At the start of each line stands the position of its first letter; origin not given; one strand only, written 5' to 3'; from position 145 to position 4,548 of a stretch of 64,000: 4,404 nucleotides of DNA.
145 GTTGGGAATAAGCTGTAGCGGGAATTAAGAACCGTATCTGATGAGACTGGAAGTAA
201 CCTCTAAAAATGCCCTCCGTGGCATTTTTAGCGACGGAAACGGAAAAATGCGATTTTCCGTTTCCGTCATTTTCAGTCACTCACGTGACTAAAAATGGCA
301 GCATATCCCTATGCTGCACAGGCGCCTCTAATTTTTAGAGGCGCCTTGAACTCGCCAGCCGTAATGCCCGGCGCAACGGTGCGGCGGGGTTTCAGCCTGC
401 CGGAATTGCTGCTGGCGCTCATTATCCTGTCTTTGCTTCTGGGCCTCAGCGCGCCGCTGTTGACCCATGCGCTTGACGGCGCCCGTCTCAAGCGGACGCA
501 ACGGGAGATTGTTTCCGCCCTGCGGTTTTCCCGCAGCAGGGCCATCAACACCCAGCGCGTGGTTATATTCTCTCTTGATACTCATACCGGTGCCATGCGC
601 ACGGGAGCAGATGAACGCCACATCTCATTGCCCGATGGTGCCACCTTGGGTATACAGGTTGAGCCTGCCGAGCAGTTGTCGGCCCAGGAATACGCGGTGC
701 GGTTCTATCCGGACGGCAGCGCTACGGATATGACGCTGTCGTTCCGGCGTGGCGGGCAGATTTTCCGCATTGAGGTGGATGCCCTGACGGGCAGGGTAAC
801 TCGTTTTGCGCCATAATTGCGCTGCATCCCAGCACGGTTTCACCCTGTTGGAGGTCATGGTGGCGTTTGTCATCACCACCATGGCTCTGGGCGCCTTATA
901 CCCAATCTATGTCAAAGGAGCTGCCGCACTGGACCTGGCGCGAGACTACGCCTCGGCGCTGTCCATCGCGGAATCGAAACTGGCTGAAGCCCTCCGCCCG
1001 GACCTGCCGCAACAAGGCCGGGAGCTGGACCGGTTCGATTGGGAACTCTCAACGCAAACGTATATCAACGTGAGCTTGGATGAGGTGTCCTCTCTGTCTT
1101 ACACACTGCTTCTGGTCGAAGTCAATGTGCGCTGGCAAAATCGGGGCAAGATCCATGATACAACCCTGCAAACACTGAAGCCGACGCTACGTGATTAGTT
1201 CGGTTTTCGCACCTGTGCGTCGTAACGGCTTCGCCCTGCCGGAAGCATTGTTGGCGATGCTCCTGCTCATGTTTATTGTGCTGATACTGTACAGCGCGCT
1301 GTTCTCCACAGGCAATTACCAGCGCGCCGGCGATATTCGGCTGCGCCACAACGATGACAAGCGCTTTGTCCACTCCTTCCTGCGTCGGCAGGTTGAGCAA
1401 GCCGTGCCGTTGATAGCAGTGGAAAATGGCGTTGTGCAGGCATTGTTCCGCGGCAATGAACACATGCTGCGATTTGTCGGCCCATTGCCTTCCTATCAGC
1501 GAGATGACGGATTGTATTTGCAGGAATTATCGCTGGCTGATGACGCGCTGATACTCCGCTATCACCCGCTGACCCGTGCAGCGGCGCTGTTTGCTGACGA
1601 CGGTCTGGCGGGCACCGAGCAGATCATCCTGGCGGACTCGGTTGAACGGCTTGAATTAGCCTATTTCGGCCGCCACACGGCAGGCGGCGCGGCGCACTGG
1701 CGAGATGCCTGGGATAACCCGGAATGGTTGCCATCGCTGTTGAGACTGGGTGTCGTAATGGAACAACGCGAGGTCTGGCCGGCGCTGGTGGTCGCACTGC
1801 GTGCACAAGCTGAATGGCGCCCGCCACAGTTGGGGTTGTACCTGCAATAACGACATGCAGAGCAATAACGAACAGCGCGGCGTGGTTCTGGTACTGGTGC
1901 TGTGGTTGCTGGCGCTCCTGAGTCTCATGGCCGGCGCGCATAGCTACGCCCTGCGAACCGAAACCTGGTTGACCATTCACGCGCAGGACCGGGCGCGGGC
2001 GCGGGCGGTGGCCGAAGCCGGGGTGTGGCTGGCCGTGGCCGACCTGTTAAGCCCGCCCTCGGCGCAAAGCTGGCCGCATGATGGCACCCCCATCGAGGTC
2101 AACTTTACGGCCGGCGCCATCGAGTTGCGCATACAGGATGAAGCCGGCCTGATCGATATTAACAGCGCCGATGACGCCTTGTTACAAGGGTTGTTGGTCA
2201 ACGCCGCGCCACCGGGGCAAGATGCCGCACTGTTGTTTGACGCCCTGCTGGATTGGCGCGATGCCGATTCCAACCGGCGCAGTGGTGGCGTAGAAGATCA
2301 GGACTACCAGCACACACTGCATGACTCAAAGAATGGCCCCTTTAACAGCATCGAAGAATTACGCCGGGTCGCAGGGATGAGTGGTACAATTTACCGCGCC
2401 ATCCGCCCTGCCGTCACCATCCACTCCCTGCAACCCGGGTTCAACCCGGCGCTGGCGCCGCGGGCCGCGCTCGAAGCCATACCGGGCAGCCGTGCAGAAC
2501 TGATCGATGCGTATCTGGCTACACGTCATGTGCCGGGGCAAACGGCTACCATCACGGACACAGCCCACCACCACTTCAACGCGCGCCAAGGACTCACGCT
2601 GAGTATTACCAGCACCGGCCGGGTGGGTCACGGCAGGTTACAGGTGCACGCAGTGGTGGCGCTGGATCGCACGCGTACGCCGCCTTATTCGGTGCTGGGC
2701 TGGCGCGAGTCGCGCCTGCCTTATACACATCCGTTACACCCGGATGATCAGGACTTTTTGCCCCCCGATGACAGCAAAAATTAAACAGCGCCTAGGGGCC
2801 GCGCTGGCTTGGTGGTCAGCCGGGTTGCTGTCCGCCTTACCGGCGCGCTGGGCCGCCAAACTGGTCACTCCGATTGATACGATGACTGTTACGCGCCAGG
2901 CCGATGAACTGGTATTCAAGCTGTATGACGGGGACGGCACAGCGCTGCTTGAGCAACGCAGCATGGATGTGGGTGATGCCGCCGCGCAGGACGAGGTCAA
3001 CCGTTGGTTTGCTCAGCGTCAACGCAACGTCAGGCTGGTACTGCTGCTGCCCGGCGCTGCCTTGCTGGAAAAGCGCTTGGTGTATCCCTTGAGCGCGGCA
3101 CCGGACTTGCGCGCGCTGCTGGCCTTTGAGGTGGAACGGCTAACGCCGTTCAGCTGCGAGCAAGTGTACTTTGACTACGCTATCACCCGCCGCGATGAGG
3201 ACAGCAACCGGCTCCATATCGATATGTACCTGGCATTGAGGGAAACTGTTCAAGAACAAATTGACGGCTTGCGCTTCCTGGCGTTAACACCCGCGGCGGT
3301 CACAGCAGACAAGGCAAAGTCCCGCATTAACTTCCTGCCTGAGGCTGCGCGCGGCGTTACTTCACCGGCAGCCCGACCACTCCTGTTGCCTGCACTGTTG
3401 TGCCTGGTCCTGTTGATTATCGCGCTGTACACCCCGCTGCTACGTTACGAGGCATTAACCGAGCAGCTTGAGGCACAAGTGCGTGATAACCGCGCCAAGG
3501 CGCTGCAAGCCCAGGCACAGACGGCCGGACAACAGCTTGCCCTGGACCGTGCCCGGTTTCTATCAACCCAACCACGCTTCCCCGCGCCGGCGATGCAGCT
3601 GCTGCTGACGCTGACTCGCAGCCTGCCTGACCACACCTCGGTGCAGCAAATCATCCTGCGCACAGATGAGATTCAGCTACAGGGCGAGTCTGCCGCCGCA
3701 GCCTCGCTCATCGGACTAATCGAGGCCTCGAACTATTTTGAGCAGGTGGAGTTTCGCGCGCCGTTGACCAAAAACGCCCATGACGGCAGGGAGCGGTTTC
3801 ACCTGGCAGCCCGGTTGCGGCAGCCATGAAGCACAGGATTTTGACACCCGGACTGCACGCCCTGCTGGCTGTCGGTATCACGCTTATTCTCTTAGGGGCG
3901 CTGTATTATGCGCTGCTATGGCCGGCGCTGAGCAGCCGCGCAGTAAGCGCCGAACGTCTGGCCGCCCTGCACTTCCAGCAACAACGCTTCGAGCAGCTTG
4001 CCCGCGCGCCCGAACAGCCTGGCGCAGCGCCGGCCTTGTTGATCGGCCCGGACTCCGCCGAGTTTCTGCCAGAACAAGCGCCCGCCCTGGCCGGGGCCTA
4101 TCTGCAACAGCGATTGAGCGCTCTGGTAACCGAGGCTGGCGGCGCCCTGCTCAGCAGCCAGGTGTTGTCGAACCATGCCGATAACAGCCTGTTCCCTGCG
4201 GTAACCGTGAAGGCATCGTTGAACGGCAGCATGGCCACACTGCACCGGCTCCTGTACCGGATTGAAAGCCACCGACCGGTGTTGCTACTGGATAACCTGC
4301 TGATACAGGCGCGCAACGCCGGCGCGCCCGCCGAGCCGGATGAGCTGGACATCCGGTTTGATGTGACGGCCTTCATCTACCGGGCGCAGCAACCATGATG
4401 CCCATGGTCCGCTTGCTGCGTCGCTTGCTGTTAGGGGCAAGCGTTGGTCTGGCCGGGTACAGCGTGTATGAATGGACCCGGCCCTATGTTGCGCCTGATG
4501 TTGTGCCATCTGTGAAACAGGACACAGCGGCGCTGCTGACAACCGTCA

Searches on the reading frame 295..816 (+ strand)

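Call 67: search_protein_families(library=pfam, proteins=[window:295-816:+], max_evalue=0.01)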
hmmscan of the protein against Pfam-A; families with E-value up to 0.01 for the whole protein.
window:295-816:+ (173 aa): 2 families
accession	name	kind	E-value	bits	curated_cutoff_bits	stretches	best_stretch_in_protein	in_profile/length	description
PF12019.13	GspH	-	6.7e-07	30.2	21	1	70-163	3-106/108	Type II transport protein GspH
PF07963.17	N_methyl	-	3.3e-05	23.7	21.2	1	30-51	4-25/27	Prokaryotic N-terminal methylation motif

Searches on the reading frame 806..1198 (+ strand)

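Call 67: search_protein_families(library=pfam, proteins=[window:806-1198:+], max_evalue=0.01)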
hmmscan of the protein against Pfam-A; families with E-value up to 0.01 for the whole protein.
window:806-1198:+ (130 aa): 1 family
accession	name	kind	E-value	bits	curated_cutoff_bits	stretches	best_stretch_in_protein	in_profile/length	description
PF07963.17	N_methyl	-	2.2e-08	33.8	21.2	1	8-32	3-27/27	Prokaryotic N-terminal methylation motif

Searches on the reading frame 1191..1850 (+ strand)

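Call 67: search_protein_families(library=pfam, proteins=[window:1191-1850:+], max_evalue=0.01)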
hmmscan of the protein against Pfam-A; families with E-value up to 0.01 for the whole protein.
window:1191-1850:+ (219 aa): 1 family
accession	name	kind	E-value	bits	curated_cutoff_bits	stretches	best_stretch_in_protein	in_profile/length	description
PF07963.17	N_methyl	-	0.0098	15.9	21.2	0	10-34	3-27/27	Prokaryotic N-terminal methylation motif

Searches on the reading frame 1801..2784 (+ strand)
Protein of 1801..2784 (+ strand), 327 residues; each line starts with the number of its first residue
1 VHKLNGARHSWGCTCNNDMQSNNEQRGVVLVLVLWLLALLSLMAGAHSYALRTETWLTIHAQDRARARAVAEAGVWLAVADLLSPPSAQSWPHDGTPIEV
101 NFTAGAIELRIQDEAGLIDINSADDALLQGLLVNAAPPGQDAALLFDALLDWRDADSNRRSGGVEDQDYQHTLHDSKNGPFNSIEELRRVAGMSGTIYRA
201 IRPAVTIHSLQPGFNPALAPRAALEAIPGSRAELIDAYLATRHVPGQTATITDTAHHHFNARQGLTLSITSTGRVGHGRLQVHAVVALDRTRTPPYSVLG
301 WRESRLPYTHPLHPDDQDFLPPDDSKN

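Call 67: search_protein_families(library=pfam, proteins=[window:1801-2784:+], max_evalue=0.01)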
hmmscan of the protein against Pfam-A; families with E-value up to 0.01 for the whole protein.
window:1801-2784:+ (327 aa): 2 families
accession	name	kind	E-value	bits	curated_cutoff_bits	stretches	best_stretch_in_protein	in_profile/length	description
PF21687.3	T2SSK_1st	-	1.3e-16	61.7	26.2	1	121-207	16-104/107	Type II secretion system (T2SS), protein K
PF12836.13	HHH_3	-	0.00039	20.9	27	0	177-205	36-64/65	Helix-hairpin-helix motif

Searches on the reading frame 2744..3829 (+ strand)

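Call 66: search_protein_families(library=pfam, proteins=[window:2744-3829:+], max_evalue=0.00001)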
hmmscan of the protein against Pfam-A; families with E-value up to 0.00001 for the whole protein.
window:2744-3829:+ (361 aa): 1 family
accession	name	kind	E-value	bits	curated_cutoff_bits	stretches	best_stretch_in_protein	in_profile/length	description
PF05137.18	PilN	-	2.6e-10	40.6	22.8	1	286-357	2-77/78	Fimbrial assembly protein (PilN)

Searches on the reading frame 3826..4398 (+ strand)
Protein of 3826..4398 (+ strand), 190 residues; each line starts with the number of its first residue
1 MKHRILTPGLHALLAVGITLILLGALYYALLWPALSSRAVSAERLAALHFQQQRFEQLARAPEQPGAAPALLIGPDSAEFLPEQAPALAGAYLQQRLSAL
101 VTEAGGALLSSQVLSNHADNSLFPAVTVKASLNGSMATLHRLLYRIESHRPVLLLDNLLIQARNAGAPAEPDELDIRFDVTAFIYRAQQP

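Call 67: search_protein_families(library=pfam, proteins=[window:3826-4398:+], max_evalue=0.01)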
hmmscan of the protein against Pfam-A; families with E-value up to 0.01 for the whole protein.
window:3826-4398:+ (190 aa): 1 family
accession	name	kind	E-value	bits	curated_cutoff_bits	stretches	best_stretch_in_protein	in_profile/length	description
PF10741.14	T2SSM_b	-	1.6e-25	89.6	21.7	1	77-183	3-110/111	Type II secretion system (T2SS), protein M subtype b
